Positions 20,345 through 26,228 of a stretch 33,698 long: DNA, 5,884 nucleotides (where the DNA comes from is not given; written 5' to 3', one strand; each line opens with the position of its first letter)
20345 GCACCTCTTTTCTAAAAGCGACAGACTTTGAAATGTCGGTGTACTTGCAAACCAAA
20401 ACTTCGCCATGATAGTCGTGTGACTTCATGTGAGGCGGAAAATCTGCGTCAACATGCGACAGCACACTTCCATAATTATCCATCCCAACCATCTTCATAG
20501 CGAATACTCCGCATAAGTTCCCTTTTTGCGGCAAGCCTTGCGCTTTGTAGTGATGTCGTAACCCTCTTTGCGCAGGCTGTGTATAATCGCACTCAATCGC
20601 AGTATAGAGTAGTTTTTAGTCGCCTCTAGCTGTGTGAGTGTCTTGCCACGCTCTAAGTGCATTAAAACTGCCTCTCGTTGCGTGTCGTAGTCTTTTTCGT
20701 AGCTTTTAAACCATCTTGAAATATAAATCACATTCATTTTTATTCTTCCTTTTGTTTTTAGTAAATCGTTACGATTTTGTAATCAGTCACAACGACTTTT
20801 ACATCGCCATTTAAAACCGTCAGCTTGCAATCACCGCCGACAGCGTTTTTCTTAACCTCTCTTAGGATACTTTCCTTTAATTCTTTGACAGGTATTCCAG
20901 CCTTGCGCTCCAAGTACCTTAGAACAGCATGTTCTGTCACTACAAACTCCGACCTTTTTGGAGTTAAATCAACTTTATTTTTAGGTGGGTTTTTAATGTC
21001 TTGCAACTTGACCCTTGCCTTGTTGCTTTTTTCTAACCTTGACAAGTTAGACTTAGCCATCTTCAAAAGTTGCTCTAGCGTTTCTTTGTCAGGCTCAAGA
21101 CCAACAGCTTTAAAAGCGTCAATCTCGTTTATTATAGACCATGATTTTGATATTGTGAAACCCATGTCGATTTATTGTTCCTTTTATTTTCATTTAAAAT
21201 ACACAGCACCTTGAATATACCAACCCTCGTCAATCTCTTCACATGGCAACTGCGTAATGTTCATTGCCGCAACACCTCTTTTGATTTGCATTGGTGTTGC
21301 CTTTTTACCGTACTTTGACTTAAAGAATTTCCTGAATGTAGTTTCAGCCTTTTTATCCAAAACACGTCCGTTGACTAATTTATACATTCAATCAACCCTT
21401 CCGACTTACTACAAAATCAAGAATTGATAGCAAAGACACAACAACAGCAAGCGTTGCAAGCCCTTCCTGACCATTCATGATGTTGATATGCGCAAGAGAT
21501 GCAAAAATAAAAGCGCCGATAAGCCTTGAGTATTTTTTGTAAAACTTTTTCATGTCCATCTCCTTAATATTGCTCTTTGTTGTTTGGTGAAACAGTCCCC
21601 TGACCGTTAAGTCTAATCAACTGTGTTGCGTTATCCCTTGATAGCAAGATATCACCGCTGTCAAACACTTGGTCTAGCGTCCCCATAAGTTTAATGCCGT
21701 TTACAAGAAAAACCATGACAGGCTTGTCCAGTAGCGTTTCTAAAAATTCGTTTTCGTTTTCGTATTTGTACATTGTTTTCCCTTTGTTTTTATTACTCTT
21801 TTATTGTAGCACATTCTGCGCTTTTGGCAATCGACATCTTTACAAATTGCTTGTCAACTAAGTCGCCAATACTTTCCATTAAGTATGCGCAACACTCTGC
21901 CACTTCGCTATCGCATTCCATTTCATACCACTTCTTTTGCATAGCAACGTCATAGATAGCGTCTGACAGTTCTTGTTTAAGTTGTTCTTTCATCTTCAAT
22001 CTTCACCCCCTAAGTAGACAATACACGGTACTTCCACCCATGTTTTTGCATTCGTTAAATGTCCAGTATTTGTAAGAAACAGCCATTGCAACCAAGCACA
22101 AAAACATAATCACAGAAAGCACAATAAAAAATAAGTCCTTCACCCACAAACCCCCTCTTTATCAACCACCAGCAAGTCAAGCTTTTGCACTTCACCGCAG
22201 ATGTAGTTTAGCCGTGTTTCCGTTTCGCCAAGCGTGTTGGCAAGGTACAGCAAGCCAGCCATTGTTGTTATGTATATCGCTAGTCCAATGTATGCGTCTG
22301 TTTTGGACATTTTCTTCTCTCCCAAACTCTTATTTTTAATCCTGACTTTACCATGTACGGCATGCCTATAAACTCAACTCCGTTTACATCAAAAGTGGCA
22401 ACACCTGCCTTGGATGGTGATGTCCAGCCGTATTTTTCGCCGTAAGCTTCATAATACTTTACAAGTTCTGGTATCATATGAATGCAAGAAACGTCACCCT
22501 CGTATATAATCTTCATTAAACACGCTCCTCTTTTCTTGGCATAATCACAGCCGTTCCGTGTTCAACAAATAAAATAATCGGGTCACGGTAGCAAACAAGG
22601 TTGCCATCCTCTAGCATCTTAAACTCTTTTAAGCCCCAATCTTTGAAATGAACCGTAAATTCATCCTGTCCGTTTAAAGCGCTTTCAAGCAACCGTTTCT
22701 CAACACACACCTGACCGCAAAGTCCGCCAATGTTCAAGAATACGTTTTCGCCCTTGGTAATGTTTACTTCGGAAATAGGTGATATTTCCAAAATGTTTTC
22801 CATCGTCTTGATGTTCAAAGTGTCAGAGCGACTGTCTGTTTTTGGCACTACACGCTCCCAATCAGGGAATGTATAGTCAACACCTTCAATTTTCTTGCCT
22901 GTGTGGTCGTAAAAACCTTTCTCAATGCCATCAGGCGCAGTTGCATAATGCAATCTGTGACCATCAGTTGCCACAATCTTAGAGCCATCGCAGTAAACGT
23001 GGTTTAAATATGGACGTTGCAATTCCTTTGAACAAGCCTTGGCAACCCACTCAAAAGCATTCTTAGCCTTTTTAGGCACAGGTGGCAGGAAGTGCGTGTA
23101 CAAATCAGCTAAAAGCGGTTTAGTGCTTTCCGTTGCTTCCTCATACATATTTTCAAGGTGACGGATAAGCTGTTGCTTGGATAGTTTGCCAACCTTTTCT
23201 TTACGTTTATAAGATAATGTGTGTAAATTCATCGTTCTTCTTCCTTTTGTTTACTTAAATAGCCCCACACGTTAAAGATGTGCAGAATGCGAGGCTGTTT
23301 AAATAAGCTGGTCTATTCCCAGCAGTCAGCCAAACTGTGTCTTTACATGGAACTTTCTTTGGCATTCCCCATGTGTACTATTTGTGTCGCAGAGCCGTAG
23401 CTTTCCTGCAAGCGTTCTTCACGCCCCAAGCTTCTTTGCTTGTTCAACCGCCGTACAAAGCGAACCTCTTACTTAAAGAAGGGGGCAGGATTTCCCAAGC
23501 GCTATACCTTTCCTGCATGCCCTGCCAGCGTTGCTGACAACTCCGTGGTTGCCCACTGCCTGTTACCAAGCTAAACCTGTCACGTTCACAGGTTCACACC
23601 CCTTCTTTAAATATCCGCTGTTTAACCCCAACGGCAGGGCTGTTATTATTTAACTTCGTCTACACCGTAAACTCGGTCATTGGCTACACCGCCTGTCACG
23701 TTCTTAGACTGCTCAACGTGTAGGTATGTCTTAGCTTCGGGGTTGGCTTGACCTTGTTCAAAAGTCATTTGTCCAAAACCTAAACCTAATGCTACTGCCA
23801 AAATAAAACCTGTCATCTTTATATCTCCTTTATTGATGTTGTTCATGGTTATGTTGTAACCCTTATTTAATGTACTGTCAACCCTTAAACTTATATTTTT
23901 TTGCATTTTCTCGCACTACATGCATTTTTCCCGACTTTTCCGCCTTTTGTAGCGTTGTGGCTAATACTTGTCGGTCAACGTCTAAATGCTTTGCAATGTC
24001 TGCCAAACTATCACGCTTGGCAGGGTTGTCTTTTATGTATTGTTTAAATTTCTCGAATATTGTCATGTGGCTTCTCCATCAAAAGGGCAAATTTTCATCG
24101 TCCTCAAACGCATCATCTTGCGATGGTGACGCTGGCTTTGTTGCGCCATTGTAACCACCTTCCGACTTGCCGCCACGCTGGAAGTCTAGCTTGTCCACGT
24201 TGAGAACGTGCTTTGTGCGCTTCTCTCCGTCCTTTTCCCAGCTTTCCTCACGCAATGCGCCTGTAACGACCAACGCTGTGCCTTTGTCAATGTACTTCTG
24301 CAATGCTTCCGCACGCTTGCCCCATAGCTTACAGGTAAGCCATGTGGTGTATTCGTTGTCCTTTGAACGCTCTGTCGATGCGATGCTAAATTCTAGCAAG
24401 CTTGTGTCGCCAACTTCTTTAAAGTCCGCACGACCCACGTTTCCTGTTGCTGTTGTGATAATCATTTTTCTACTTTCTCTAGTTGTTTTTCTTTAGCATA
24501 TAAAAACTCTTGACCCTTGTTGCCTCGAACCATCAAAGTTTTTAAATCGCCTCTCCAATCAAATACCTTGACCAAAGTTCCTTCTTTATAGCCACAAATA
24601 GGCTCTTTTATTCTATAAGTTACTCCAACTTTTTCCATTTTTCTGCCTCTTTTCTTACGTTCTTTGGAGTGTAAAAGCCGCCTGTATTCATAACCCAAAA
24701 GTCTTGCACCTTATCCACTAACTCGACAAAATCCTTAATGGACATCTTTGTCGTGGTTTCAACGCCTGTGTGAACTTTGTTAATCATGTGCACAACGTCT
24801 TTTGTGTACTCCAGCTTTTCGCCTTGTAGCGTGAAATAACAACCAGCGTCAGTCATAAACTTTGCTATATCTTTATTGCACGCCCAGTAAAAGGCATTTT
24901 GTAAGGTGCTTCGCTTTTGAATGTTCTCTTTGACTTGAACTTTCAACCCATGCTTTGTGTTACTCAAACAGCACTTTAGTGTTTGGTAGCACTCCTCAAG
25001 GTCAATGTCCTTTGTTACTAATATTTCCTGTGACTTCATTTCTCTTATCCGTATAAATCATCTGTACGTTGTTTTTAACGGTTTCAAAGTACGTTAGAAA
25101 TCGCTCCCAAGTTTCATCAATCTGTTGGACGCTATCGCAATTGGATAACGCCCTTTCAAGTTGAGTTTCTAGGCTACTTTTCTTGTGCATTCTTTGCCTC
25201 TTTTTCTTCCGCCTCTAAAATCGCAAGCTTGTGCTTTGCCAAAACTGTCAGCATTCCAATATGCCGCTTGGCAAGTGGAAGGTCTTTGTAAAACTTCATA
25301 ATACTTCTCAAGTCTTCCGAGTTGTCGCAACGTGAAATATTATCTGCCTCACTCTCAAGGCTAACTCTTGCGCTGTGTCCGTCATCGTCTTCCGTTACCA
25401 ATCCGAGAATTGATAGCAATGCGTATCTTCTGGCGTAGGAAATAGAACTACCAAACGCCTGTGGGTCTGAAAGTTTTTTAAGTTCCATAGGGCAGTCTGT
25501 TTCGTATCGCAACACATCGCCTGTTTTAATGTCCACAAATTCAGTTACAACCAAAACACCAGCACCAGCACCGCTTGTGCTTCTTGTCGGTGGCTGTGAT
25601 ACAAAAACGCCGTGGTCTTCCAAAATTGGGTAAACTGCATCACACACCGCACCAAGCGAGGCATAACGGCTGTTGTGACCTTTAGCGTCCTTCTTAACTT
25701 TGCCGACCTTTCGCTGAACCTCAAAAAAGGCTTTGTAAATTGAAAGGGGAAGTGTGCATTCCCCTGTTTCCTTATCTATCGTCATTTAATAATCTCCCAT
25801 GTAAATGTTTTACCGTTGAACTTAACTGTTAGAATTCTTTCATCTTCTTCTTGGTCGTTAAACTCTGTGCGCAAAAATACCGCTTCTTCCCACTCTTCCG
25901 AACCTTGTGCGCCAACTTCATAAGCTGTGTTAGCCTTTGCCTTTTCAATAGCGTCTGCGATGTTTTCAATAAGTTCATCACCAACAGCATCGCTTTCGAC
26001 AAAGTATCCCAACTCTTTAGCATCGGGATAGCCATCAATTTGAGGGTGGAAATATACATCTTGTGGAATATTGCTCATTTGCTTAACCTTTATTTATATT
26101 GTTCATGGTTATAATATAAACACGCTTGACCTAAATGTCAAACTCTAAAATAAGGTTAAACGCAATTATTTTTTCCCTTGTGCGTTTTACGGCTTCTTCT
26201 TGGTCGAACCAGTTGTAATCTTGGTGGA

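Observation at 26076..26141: Three copies of an early promoter fused to a conserved, apparently leaderless 7-codon mini-ORF (MNNI[N/K]KG)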

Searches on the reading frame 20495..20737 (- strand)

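Call 45: search_protein_families(library=pfam, proteins=[window:20495-20737:-], max_evalue=0.01)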
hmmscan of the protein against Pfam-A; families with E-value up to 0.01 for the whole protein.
window:20495-20737:- (80 aa): 2 families
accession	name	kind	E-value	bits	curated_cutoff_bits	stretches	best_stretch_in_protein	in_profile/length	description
PF14090.12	HTH_39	-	7.7e-16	58.2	21.3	1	19-80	1-67/70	Winged helix-turn-helix domain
PF22324.2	HTH_91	-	0.0031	17.7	27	1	45-80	30-67/77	Winged helix domain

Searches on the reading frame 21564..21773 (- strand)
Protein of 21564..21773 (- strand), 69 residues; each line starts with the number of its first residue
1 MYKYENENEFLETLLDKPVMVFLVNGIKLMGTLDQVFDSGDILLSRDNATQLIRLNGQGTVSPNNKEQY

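Call 45: search_protein_families(library=pfam, proteins=[window:21564-21773:-], max_evalue=0.01)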
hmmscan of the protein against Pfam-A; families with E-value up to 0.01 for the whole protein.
window:21564-21773:- (69 aa): 2 families
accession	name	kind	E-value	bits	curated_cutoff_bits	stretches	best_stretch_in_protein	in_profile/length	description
PF17209.9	Hfq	-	2.8e-06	27.3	27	1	17-53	14-49/64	Hfq protein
PF01423.28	LSM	-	0.0022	18.1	23.4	1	9-35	1-27/66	LSM domain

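Call 72: search_solved_structures(query=window:21564-21773:-, max_evalue=0.01, show_alignments=3)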
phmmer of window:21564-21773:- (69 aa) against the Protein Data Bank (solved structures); distinct sequences matched with E-value up to 0.01: 34.
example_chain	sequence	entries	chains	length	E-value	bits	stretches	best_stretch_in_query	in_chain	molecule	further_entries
6gwk_A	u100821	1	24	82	7.2e-06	29.2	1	10-65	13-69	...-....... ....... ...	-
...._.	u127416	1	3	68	6.3e-05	26.3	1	10-64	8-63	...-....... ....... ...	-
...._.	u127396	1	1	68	7.5e-05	26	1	17-64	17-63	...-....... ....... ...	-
7ogw_A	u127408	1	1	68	9.3e-05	25.7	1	17-64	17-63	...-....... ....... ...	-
4d8h_A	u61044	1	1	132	0.00012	25.3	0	39-63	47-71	de novo protein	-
6o1k_C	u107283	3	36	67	0.00018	24.9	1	9-64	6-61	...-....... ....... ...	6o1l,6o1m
1u1s_A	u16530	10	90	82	0.00026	24.3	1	8-64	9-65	Hfq protein | Protein hfq | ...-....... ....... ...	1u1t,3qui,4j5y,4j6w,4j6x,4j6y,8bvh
4jli_A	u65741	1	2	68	0.00031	24.1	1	17-64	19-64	Protein hfq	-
3sb2_A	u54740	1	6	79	0.00032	24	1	17-63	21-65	Protein hfq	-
6bdg_A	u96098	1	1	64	0.00033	24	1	17-65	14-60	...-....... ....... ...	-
4rcb_A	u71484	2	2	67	0.00034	24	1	17-65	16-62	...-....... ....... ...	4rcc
3inz_A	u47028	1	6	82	0.00035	23.9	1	8-64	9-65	Protein hfq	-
5i21_A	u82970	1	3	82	0.00036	23.9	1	8-64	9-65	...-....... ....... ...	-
4pno_A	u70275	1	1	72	0.00036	23.9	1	10-65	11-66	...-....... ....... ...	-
3gib_A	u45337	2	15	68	0.00037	23.8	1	17-64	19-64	Protein hfq | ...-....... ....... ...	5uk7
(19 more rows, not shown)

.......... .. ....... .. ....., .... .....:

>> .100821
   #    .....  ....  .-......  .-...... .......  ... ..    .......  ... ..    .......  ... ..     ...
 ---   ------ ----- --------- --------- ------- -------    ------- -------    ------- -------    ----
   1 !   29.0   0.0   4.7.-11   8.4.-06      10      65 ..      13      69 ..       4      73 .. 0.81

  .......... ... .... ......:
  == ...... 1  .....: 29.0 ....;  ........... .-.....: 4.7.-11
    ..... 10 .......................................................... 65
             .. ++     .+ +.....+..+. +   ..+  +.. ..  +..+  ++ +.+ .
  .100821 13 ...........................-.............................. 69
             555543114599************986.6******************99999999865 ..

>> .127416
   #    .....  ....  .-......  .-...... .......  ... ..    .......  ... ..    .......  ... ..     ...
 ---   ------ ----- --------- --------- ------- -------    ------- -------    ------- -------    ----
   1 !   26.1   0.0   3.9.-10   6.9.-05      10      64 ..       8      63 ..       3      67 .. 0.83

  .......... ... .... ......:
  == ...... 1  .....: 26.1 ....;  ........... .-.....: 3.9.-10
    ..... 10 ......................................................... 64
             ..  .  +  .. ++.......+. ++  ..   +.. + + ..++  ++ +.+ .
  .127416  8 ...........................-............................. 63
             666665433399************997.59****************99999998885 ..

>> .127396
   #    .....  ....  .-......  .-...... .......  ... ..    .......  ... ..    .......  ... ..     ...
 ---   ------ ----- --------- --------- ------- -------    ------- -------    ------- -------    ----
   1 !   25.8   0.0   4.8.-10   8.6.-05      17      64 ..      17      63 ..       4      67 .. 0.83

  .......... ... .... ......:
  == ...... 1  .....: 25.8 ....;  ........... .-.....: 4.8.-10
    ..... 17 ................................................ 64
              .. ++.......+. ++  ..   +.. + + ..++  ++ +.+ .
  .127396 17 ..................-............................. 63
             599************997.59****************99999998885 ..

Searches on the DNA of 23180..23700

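Call 80: search_rna_families(source=window, start=23180, end=23700, threshold=evalue, max_evalue=1)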
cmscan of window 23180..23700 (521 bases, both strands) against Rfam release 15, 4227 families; matches with E-value up to 1: 2.
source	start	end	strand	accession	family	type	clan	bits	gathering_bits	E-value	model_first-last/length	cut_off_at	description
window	23249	23306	-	RF03751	mir-7445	Gene; miRNA;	-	19.8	79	0.99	1-60/60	no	mir-7445 microRNA precursor family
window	23219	23270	+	RF02181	ST7-AS2_1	Gene; lncRNA;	-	16.8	80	0.6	21-72/72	no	ST7 antisense RNA 2 conserved region 1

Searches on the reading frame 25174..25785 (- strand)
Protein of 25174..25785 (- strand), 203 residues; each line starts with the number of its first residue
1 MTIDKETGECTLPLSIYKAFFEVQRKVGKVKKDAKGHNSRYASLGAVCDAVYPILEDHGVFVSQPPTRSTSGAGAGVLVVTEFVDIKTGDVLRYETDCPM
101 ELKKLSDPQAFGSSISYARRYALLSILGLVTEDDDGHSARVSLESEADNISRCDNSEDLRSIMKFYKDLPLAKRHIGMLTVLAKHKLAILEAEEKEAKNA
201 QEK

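Call 14: find_related_loci(query=window:25174-25785:-, collection=viral_contigs, flank=6000)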
Query window:25174-25785:- (203 aa) in viral_contigs; peptide patterns used: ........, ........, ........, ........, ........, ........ (x = any residue, [..] = any of these).
43 stretches matched a pattern; 1 encode a relative of the query (tblastn E <= 1e-3); 1 distinct loci.
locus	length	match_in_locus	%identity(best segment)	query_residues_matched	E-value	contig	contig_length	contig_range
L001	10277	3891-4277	30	16-144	7e-6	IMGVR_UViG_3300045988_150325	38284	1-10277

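Call 17: find_homologous_proteins(query=window:25174-25785:-)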
Query window:25174-25785:- (203 aa): 58 proteins with E <= 0.001 among 488 candidates.
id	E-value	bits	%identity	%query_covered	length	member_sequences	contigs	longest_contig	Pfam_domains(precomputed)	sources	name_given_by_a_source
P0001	1.5e-119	414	92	100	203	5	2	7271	PF04404.18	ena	-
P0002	2.1e-67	244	61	100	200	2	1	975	PF04404.18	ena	-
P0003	1.1e-49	187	49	95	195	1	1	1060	PF04404.18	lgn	-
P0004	7.0e-47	178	51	91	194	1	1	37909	PF04404.18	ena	-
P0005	3.8e-14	71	38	63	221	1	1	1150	PF04404.18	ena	-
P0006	2.3e-13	68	42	63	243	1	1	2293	PF04404.18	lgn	-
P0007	4.6e-13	67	35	73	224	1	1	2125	PF04404.18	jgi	jgi:hypothetical protein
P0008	5.5e-13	67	41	62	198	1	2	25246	PF04404.18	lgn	-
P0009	1.2e-12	66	39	66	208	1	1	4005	PF04404.18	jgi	jgi:uncharacterized protein (DUF3820 family)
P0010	4.1e-12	64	38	63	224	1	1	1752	PF04404.18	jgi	jgi:uncharacterized protein (DUF3820 family)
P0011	1.1e-11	63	44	57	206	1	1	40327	PF04404.18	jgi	jgi:hypothetical protein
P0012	3.0e-11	61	42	60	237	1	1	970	PF04404.18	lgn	-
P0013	1.2e-10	59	37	62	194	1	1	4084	PF04404.18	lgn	-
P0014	1.5e-10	59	35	78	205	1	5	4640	PF04404.18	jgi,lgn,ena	-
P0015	1.9e-10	59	38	62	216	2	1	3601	PF04404.18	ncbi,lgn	-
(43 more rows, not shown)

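Call 18: find_encoding_contigs(protein=P0001, flank=10000, max_places=10)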
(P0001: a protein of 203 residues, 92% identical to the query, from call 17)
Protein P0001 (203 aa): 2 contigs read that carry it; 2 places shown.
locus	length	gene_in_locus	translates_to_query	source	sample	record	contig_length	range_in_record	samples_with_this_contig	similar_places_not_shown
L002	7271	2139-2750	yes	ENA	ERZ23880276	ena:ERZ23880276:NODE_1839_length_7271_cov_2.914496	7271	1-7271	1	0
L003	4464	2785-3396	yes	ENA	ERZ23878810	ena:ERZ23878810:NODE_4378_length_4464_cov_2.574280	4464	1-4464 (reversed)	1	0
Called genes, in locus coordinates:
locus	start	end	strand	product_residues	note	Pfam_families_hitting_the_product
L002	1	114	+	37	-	?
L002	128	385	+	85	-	-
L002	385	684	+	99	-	-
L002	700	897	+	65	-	-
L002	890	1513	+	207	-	-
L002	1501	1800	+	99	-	PF06147:DUF968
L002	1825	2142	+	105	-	-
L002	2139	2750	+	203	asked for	PF04404:ERF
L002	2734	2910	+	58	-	-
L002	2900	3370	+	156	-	-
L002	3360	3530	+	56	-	-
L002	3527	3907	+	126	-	PF00436:SSB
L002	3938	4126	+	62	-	-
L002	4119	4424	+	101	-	-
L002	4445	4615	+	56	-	-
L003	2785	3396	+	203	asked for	PF04404:ERF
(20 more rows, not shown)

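Call 19: find_encoding_contigs(protein=P0004, flank=10000, max_places=10)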
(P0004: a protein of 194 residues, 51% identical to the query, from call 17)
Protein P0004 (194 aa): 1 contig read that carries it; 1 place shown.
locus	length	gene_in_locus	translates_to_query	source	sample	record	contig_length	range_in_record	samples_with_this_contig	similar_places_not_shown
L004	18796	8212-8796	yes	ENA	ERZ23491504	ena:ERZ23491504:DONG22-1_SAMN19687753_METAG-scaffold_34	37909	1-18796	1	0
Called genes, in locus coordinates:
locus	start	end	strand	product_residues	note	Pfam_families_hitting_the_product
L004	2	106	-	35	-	?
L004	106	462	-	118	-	-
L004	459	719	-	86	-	-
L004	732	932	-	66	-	-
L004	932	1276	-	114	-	PF05866:RusA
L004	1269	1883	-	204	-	-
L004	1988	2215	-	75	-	-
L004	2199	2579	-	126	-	PF22253:DUF6948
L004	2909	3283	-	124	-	PF03895:YadA_anchor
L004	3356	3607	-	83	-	-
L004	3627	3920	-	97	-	-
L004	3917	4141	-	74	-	-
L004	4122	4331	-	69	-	PF17209:Hfq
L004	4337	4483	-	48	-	-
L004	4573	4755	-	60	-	-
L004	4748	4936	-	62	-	-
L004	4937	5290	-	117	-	-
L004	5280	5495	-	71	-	-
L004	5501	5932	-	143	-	-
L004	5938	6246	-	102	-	-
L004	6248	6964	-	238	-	-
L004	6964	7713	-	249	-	PF19808:DUF6291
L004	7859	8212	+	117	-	-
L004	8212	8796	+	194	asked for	PF04404:ERF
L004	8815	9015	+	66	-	-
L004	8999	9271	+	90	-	-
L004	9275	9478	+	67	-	-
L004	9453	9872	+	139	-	-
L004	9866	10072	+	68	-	-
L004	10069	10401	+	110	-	-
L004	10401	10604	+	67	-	-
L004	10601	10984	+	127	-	PF00436:SSB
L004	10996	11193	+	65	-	PF01381:HTH_3 (faint)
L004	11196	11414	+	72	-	-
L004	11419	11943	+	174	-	-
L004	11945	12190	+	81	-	PF11126:Phage_DsbA (weak)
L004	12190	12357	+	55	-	-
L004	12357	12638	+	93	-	PF06147:DUF968, PF16786:RecA_dep_nuc (faint)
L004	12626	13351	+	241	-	PF01555:N6_N4_Mtase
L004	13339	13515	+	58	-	-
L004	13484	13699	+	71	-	-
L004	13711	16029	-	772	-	PF07921:Fibritin_C (faint)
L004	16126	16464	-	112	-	PF11195:Tad2-like (weak)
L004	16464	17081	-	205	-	-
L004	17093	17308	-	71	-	-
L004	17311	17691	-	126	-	-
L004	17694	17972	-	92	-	-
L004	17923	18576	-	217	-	-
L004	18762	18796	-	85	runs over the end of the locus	-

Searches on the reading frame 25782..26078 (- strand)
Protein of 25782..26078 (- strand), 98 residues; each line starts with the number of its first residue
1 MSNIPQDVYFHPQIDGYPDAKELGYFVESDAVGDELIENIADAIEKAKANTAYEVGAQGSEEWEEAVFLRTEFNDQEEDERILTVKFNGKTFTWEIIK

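Call 16: find_encoding_contigs(protein=window:25782-26078:-, flank=5000, max_places=10)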
Protein window:25782-26078:- (98 aa): no gene with exactly this product is on record in the collection.

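Call 44: search_protein_families(library=pfam, proteins=[window:25782-26078:-], max_evalue=0.01)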
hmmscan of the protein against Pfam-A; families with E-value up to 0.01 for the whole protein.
window:25782-26078:- (98 aa): 0 families
